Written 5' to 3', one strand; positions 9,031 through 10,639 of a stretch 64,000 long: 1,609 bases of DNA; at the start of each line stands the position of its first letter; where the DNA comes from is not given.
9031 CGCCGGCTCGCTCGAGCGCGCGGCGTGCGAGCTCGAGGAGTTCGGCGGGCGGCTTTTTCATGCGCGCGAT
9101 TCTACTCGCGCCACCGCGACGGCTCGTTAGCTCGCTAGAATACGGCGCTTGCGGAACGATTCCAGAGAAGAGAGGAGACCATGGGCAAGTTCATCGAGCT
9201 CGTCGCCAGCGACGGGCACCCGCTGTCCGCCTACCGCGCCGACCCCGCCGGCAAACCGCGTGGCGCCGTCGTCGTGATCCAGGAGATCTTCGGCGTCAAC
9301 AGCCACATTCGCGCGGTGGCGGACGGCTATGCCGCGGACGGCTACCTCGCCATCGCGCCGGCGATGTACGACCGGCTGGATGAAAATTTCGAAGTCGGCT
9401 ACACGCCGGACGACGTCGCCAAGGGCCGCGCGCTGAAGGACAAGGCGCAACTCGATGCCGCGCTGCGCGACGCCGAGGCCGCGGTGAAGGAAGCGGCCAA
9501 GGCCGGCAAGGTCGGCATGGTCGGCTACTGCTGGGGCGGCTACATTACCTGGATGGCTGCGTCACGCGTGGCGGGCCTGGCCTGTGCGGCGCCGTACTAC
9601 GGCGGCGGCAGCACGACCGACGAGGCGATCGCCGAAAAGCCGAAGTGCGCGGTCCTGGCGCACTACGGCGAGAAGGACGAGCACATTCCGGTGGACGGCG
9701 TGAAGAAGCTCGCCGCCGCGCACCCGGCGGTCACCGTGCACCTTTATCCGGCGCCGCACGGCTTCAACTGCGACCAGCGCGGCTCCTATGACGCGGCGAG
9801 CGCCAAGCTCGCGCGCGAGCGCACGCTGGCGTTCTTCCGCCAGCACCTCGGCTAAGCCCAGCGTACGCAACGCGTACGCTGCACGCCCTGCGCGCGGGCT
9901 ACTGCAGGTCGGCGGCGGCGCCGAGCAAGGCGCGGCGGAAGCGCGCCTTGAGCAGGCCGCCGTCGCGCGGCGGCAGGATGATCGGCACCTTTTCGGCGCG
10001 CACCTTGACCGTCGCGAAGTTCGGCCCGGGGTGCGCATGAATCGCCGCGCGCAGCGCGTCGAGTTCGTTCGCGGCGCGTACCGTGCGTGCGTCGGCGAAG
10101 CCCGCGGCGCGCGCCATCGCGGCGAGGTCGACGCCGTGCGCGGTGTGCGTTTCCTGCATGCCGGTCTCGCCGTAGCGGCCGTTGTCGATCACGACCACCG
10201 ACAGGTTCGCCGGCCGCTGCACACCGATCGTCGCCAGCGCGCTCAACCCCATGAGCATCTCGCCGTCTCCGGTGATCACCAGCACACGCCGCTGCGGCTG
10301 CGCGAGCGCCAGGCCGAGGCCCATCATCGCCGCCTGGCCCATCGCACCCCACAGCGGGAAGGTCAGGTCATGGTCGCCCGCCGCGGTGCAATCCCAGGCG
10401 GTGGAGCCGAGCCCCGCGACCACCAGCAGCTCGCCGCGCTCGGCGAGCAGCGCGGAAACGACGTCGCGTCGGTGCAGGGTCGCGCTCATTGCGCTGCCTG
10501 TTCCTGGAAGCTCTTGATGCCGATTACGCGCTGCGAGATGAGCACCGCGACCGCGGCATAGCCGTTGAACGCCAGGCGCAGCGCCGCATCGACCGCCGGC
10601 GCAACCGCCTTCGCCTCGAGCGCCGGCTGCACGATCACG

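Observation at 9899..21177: Fifteen-gene minus-strand string interleaving a split Frd/Sdh-type complex with fumarase-type, TPP, UxaA-type and unrelated genes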

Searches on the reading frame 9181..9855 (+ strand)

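Call 42: search_protein_families(library=ncbifam, proteins=[window:9181-9855:+], max_evalue=0.00001)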
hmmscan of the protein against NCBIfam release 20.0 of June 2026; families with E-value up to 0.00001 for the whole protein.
window:9181-9855:+ (224 aa): 1 family
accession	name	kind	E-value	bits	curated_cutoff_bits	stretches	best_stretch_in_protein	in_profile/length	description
NF041440.1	hydrolase_YghX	exception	2.3e-29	102.4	460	1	5-223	71-292/292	YghX family hydrolase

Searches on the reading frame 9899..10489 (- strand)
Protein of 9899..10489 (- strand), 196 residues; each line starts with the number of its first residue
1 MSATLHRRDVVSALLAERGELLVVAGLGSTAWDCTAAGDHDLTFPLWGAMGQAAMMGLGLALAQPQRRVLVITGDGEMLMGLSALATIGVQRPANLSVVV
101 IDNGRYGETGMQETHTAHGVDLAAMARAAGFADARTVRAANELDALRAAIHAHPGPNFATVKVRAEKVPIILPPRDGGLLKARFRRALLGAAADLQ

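Call 8: search_protein_families(library=pfam, proteins=[window:9899-10489:-], max_evalue=0.01)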
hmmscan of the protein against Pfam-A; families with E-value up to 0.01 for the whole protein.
window:9899-10489:- (196 aa): 1 family
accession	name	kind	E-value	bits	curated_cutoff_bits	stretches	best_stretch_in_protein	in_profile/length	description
PF02775.26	TPP_enzyme_C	-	4.5e-18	65.9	21.9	1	44-158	24-148/151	Thiamine pyrophosphate enzyme, C-terminal TPP binding domain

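Call 10: search_protein_families(library=ncbifam, proteins=[window:9899-10489:-], max_evalue=0.001)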
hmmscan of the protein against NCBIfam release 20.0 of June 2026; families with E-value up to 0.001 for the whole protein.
window:9899-10489:- (196 aa): 37 families (the best 25 are shown)
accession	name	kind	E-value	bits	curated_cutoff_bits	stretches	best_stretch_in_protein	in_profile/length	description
NF004813.0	PRK06163.1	equivalog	9e-38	130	240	1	4-188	12-196/202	hypothetical protein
TIGR03846.1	sulfopy_beta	equivalog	1.2e-37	129.5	221.5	1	7-185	1-178/182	sulfopyruvate decarboxylase subunit beta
TIGR03297.1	Ppyr-DeCO2ase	equivalog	2.6e-33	115.5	312.5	1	5-167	171-338/360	phosphonopyruvate decarboxylase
NF005470.0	PRK07064.1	equivalog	6.3e-12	45.3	495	1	43-164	402-530/552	thiamine pyrophosphate-binding protein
TIGR04377.1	myo_inos_iolD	equivalog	1.4e-10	40.4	715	1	31-115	424-507/616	3D-(3,5/4)-trihydroxycyclohexane-1,2-dione acylhydrolase (decyclizing)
NF006052.0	PRK08199.1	subfamily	1.8e-10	39.8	539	1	45-152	412-527/559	thiamine pyrophosphate protein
NF006591.0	PRK09124.1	equivalog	7.6e-10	37.7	792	1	47-174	407-538/574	ubiquinone-dependent pyruvate dehydrogenase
NF005114.0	PRK06546.1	equivalog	2.2e-09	36.4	893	1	46-175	406-539/578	pyruvate dehydrogenase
NF006016.1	PRK08155.1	equivalog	3.3e-09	35.7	870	1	46-174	407-544/554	acetolactate synthase large subunit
NF006122.0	PRK08266.1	subfamily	4.9e-09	35.2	571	1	48-166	402-527/543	hypothetical protein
NF005485.1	PRK07092.1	equivalog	6.1e-09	35.2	493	1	46-164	394-519/523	benzoylformate decarboxylase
NF005760.0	PRK07586.1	equivalog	1e-08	34.6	363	1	35-158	372-509/514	acetolactate synthase large subunit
NF006524.0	PRK08978.1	equivalog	3.2e-08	32.3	738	1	43-164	396-525/548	acetolactate synthase 2 catalytic subunit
TIGR03393.1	indolpyr_decarb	equivalog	2.5e-07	29.8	946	1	40-106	396-461/539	indolepyruvate decarboxylase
NF006203.0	PRK08327.1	equivalog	4.7e-07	28.7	456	1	46-109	430-494/571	thiamine pyrophosphate-requiring protein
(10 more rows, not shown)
